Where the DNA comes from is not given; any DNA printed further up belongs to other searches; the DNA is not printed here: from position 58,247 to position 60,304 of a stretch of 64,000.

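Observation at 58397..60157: PilB/GspE homologue with every catalytic ATPase motif degenerate but the N-domain and Zn-finger retained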

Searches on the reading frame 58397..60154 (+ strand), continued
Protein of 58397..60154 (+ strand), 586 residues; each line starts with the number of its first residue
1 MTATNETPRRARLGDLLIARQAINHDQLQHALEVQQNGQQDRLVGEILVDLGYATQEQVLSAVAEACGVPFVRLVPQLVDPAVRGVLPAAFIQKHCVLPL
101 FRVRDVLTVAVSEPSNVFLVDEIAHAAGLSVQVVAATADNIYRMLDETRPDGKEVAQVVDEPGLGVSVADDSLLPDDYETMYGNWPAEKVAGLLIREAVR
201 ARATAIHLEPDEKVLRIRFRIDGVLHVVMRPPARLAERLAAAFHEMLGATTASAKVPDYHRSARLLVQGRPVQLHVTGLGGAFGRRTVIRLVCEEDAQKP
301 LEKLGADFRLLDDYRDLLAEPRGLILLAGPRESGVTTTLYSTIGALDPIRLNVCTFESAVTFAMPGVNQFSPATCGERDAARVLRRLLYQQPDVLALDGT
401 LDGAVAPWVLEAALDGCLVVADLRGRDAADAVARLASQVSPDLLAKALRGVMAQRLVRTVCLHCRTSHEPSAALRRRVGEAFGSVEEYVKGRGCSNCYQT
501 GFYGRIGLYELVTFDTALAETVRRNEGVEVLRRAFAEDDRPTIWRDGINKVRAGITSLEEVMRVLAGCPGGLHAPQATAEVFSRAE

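Call 30: find_related_loci(query=A1, collection=genome_contigs, flank=10000)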
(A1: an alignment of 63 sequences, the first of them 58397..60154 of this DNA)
Query A1 (586 aa) in genome_contigs; peptide patterns used: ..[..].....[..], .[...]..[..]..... (x = any residue, [..] = any of these).
600 stretches matched a pattern (row limit reached: there are more); 586 encode a relative of the query (tblastn E <= 1e-3); the best 80 are kept; 80 distinct loci.
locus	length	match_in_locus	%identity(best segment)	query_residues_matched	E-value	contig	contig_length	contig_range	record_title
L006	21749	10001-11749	88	1-583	0e+0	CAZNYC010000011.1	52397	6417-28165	MAG TPA_asm: uncultured Anaerolineales bacterium isolate SRP141376_co2_324 genome assembly, contig: NODE_1553_length_523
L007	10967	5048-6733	60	7-570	0e+0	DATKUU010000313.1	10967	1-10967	MAG TPA_asm: Phycisphaerae bacterium isolate SMAG_U14115 k141_1815108, whole genome shotgun sequence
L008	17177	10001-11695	58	7-570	0e+0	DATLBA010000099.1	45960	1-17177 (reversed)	MAG TPA_asm: Phycisphaerae bacterium isolate SMAG_U14286 k141_3046293, whole genome shotgun sequence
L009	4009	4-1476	63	82-571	0e+0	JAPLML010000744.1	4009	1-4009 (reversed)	MAG: Planctomycetota bacterium isolate LacPavin_0920_SED3_MAG_68_11 LacPavin_0920_SED3_scaffold_1165090, whole genome sh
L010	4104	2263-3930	36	13-564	1e-109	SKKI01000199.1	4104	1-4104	MAG: Phycisphaerae bacterium isolate CSSed162cmA_150 CSSed16-2cmA-121067, whole genome shotgun sequence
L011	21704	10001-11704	36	11-564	2e-88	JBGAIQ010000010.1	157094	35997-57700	MAG: Planctomycetota bacterium isolate MAG_AAO_H125.15 AAOH125-15_opera_contig_451, whole genome shotgun sequence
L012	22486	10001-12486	35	10-564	2e-86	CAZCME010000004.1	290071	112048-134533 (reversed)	MAG TPA_asm: uncultured bacterium isolate binchicken_co248_269 genome assembly, contig: NODE_14_length_290071_cov_10.084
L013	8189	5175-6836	33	12-564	2e-83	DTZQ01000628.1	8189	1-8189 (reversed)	MAG TPA_asm: Armatimonadota bacterium isolate UWMA-0252 k99_583610, whole genome shotgun sequence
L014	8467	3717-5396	33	7-565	3e-82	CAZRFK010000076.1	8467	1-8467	MAG TPA_asm: uncultured Clostridia bacterium isolate binchicken_co32_464 genome assembly, contig: NODE_14871_length_8467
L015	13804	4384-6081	30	9-563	9e-82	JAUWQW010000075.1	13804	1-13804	MAG: Candidatus Aminicenantes bacterium isolate CSMAG_2512 CSMAG_2512_k141_161969_length_13804_cov_11.9823, whole genome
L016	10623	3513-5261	32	11-571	1e-80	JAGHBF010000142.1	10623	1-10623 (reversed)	MAG: Candidatus Aminicenantes bacterium isolate AUK249 PB_MBMC_203_c_000000000053, whole genome shotgun sequence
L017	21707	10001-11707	31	8-563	9e-81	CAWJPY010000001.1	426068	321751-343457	MAG: uncultured Holophagae bacterium isolate MFD02923.bin.1.99 genome assembly, contig: contig_12745, whole genome shotg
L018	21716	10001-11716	32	12-563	4e-80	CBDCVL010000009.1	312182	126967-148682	MAG: Vicinamibacterales bacterium isolate 95cd3e5d-8026-4a94-9c22-e269ce7c2288 genome assembly, contig: contig_9, whole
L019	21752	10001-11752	31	11-571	9e-80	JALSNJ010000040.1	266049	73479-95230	MAG: Candidatus Aminicenantes bacterium isolate 356-284_maxbin2_scaf2bin.220 356-284_scaffold_5_c1, whole genome shotgun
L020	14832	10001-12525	32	9-565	2e-79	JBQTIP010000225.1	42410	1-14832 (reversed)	MAG: Actinomycetota bacterium isolate SAR1 c_000000071169, whole genome shotgun sequence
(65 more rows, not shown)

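Call 31: find_encoding_contigs(protein=P0089, flank=8000, max_places=2)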
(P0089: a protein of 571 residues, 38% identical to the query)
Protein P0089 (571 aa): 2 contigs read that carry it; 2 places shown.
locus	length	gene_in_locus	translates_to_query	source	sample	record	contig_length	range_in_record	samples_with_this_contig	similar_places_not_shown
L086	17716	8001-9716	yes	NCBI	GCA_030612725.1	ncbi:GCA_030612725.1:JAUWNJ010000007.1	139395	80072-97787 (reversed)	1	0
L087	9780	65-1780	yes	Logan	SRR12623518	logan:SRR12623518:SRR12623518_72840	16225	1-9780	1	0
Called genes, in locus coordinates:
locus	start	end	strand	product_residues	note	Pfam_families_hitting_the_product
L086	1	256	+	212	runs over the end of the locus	-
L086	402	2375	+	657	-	PF07660:STN, PF00263:Secretin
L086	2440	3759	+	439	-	PF13424:TPR_12 (weak), PF13432:TPR_16, PF07719:TPR_2 (weak), PF23914:TPR_CcmH_CycH (weak), PF13424:TPR_12 (weak), PF13432:TPR_16 (weak), PF14559:TPR_19, PF13181:TPR_8 (weak), +20 more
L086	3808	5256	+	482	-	PF00989:PAS, PF00512:HisKA, PF02518:HATPase_c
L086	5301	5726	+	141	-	PF23198:PDE8A_N (weak), PF00072:Response_reg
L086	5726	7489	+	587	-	PF10114:PocR, PF13185:GAF_2 (faint), PF13492:GAF_3 (faint), PF13487:HD_5, PF01966:HD, PF08668:HDOD (weak)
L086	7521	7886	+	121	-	PF01740:STAS, PF13466:STAS_2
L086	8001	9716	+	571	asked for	PF05157:MshEN, PF03266:NTPase_1 (faint), PF20720:nSTAND3 (faint), PF00437:T2SSE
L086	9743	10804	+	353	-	PF00437:T2SSE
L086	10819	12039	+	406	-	PF28597:T2SSF_N (weak), PF00482:T2SSF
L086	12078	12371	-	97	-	-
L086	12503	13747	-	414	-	-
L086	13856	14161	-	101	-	PF09723:Zn_ribbon_8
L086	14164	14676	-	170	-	PF01025:GrpE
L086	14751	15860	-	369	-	PF00226:DnaJ, PF01556:DnaJ_C, PF00684:DnaJ_CXXCXGXG, PF27439:DnaJ_C_2 (weak)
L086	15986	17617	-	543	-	PF00118:Cpn60_TCP1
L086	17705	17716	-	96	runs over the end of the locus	PF00166:Cpn10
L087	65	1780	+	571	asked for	PF05157:MshEN, PF03266:NTPase_1 (faint), PF20720:nSTAND3 (faint), PF00437:T2SSE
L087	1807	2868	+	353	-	PF00437:T2SSE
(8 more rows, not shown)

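Call 32: find_encoding_contigs(protein=P0072, flank=10000, max_places=2)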
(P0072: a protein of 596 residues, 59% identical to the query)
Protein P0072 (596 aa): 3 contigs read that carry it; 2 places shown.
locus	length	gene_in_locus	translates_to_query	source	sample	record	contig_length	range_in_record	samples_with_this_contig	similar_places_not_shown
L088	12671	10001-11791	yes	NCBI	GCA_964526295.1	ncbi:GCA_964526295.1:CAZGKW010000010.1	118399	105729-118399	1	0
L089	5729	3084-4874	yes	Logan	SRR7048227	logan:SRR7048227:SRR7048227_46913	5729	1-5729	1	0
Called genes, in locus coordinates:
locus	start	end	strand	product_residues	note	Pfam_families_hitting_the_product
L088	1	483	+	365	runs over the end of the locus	PF11104:PilM_2, PF14450:FtsA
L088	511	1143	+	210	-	PF05137:PilN (faint)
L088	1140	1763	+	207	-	-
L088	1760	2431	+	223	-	PF16537:T2SSB (weak)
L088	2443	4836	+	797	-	PF07660:STN (weak), PF00263:Secretin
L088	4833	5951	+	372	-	-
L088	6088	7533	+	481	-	PF00989:PAS (weak), PF00512:HisKA, PF02518:HATPase_c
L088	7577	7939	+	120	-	PF00072:Response_reg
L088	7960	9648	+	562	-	PF13487:HD_5, PF01966:HD, PF08668:HDOD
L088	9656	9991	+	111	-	PF01740:STAS, PF13466:STAS_2 (weak)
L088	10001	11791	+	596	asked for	PF05157:MshEN, PF00437:T2SSE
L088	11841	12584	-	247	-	-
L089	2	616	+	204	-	?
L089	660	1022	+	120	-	PF00072:Response_reg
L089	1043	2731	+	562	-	PF13487:HD_5, PF01966:HD, PF08668:HDOD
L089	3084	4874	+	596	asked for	PF05157:MshEN, PF00437:T2SSE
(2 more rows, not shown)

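Call 35: predict_structure(alignment_id=A1)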
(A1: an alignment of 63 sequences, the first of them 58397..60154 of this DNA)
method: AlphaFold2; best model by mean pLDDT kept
length: 586 residues; sequences in the alignment: 63
mean_pLDDT: 82.1   pTM: 0.65
mean pLDDT of the five models: 82.1, 80.4, 76.6, 75.2, 65.9
residues with pLDDT >= 90: 234; 70-90: 270; 50-70: 29; < 50: 53
segments of 3 or more residues with pLDDT < 50: 1-10, 151-176, 255-258, 575-586
pLDDT, mean of each block of 10 residues (from residue 1): 35 84 92 80 82 91 86 89 83 87 92 78 81 91 82 33 27 50 81 89 91 89 82 89 79 50 75 83 85 84 86 92 95 89 86 89 85 81 91 94 95 97 94 96 97 93 87 89 89 69 88 94 94 85 91 92 88 47 32
secondary structure, 60 per line:
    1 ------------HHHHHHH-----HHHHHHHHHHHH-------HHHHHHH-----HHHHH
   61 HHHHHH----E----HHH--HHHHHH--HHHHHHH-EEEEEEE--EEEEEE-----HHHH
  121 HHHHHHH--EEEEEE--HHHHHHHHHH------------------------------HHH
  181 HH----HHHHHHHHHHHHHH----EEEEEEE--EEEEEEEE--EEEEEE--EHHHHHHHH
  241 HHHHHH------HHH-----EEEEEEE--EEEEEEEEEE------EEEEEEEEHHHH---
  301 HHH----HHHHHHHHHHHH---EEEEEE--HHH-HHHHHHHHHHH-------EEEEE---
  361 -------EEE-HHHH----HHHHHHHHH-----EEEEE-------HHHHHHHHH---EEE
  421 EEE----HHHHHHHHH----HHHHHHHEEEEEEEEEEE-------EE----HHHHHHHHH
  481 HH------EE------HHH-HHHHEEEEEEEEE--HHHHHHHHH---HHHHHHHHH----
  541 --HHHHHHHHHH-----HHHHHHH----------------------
elements in order: H13-19 H25-36 H44-50 H56-66 H81-86 H89-95 E97-103 E106-111 H117-127 E130-135 H138-147 H178-182 H187-200 E205-211 E214-221 E224-229 H233-246 E261-267 E270-279 E286-293 H294-297 H308-319 E323-328 H335-345 E353-357 E368-370 H372-375 H380-388 E394-398 H406-414 E418-423 H428-436 H441-447 E448-458 H472-482 H501-504 E505-513 H516-524 H528-536 H543-552 H558-564

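Call 38: search_protein_representatives(protein=window:58397-60154:+)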
Query: 586 residues. Proteins with E-value up to 0.001 (for the whole library): 38020; up to 1e-10: 19301; up to 1e-30: 6798. The best 150 are listed.
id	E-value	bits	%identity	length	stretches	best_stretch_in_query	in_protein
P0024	2.8e-239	811.6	67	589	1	6-573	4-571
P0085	4.1e-166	570.1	64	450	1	7-455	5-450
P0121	5.1e-111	388.2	29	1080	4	11-565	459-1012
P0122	6.4e-111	387.9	41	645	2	7-485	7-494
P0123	3.1e-102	359.2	38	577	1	8-563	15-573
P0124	1.4e-100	353.8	38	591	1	7-565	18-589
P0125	2.5e-99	349.6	59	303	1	283-571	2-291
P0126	2.7e-95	336.3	38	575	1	10-566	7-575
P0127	8.7e-94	331.3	85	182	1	405-585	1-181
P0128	7.6e-91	321.6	28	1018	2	48-566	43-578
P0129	1.7e-89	317.1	37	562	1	10-566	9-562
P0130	3.1e-89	316.3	29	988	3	11-565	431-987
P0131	1.2e-88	314.3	33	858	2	8-565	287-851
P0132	6.4e-88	312.0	37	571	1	13-564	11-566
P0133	1.6e-87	310.7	31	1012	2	191-565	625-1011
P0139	2.5e-85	303.4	38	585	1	8-564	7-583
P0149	3.5e-81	289.7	35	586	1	9-565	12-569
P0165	6.3e-76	272.4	32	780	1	9-567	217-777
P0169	1.1e-75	271.6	33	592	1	11-576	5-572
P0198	7.8e-72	258.9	30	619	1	8-565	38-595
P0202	2.1e-71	257.4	33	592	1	9-567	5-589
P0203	2.6e-71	257.1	33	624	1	6-566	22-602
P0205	2.9e-71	257.0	31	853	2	12-566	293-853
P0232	8.0e-70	252.2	31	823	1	11-565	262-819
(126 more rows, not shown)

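Call 41: find_encoding_contigs(protein=P0122, flank=10000, max_places=2)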
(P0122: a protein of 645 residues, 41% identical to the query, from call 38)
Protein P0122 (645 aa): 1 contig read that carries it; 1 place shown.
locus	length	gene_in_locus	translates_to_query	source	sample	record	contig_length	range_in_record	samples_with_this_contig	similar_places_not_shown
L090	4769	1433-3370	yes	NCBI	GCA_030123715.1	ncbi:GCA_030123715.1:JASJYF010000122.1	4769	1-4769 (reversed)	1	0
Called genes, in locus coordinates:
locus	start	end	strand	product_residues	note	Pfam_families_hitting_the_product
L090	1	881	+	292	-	PF08668:HDOD, PF13487:HD_5, PF01966:HD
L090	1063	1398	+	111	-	PF01740:STAS, PF13466:STAS_2 (weak)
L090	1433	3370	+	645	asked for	PF05157:MshEN, PF00437:T2SSE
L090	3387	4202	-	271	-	PF00290:Trp_syntA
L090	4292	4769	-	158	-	PF00291:PALP (weak)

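Call 42: fold_search(model_id=the predicted structure, library=pdb)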
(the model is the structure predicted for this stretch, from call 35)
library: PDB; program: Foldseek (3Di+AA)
matches with E <= 10: 1736; with E <= 0.001: 137
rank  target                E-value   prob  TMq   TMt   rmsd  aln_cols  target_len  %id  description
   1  5tsh_E                2.2e-35  1.00  0.57  0.83   3.8       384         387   32  PilB from Geobacter metallireducens bound to AMP-PNP (released 2017-05-17)
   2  5oiu_B                6.9e-35  1.00  0.57  0.84   3.7       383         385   30  Crystal structure of PilF type IV pilus assembly ATPase from Thermus thermophilus (released 2018-08-08)
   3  4pht_C                9.2e-35  1.00  0.42  0.56  21.7       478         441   29  ATPase GspE in complex with the cytoplasmic domain of GspL from the Vibrio vulnificus type II Secretion system (released 2014-11-26)
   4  4pht_B                1.2e-34  1.00  0.42  0.55  21.9       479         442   28  ATPase GspE in complex with the cytoplasmic domain of GspL from the Vibrio vulnificus type II Secretion system (released 2014-11-26)
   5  5tsh_D                2.4e-34  1.00  0.52  0.77   5.2       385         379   31  PilB from Geobacter metallireducens bound to AMP-PNP (released 2017-05-17)
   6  5tsh_F                3.4e-34  1.00  0.56  0.83   3.7       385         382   31  PilB from Geobacter metallireducens bound to AMP-PNP (released 2017-05-17)
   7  4pht_A                4.0e-34  1.00  0.42  0.56  21.7       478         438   28  ATPase GspE in complex with the cytoplasmic domain of GspL from the Vibrio vulnificus type II Secretion system (released 2014-11-26)
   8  5oiu_C                6.3e-34  1.00  0.53  0.77   4.9       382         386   31  Crystal structure of PilF type IV pilus assembly ATPase from Thermus thermophilus (released 2018-08-08)
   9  5tsh_A                7.0e-34  1.00  0.53  0.79   4.6       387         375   31  PilB from Geobacter metallireducens bound to AMP-PNP (released 2017-05-17)
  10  1p9w                  8.8e-34  1.00  0.53  0.77   5.5       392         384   33  Crystal Structure of Vibrio cholerae putative NTPase EpsE (released 2003-10-14)
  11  5tsg_B                1.0e-33  1.00  0.57  0.84   3.5       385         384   31  PilB from Geobacter metallireducens bound to ADP (released 2017-05-17)
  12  5tsh_C                1.3e-33  1.00  0.55  0.81   4.2       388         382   31  PilB from Geobacter metallireducens bound to AMP-PNP (released 2017-05-17)
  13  5zfr_C                1.5e-33  1.00  0.53  0.77   5.0       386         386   30  Crystal structure of PilB, an extension ATPase motor of Type IV pilus, from Geobacter sulfurreducens (released 2018-09-19)
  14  5zfr_B                1.9e-33  1.00  0.56  0.82   4.1       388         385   30  Crystal structure of PilB, an extension ATPase motor of Type IV pilus, from Geobacter sulfurreducens (released 2018-09-19)
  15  5it5_A                2.1e-33  1.00  0.56  0.82   4.0       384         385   31  Thermus thermophilus PilB core ATPase region (released 2016-10-19)
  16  5tsh_B                2.7e-33  1.00  0.51  0.75   5.4       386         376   31  PilB from Geobacter metallireducens bound to AMP-PNP (released 2017-05-17)
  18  5zfr_A                6.0e-33  1.00  0.54  0.79   4.4       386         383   30  Crystal structure of PilB, an extension ATPase motor of Type IV pilus, from Geobacter sulfurreducens (released 2018-09-19)
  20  5tsg_C                1.6e-32  1.00  0.57  0.85   3.4       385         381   31  PilB from Geobacter metallireducens bound to ADP (released 2017-05-17)
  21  5tsg_D                2.8e-32  1.00  0.54  0.79   4.8       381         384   32  PilB from Geobacter metallireducens bound to ADP (released 2017-05-17)
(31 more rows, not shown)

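Call 47: find_encoding_contigs(protein=window:58397-60154:+, flank=10000, max_places=3)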
Protein window:58397-60154:+ (586 aa): no gene with exactly this product is on record in the collection.

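Call 49: find_encoding_contigs(protein=P0126, flank=10000, max_places=1)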
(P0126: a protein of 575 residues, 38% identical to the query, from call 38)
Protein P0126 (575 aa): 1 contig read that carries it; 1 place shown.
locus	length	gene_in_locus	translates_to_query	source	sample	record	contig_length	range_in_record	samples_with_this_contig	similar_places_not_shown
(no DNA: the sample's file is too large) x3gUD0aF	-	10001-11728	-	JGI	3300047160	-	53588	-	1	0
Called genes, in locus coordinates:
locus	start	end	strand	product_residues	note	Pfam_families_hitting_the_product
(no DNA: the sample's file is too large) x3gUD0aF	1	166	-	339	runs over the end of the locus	PF15902:Sortilin-Vps10 (faint), PF02012:BNR (faint), PF15899:BNR_6 (faint), PF25852:DUF6242_C (faint)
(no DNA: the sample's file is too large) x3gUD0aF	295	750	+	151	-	-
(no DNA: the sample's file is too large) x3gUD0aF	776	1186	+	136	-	PF08327:AHSA1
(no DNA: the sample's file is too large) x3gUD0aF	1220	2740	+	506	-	PF00005:ABC_tran, PF13304:AAA_21 (faint), PF00005:ABC_tran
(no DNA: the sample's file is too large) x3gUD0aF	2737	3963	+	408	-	PF02653:BPD_transp_2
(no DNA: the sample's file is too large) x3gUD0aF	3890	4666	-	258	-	PF08032:SpoU_sub_bind, PF00588:SpoU_methylase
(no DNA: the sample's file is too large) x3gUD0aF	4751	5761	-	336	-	-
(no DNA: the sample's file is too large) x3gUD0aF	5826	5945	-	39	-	-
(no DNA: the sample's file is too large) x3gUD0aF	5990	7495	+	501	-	-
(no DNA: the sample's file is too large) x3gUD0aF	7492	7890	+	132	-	PF00072:Response_reg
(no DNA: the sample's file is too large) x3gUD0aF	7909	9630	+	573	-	PF13492:GAF_3 (faint), PF13185:GAF_2 (weak), PF08668:HDOD (weak), PF13487:HD_5, PF01966:HD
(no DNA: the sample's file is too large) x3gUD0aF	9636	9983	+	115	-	PF01740:STAS, PF13466:STAS_2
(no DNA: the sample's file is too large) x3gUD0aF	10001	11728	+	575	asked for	PF05157:MshEN, PF00437:T2SSE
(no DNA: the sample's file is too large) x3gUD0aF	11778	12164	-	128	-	PF00072:Response_reg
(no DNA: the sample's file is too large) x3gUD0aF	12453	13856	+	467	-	PF00669:Flagellin_N, PF07196:Flagellin_IN (weak), PF00700:Flagellin_C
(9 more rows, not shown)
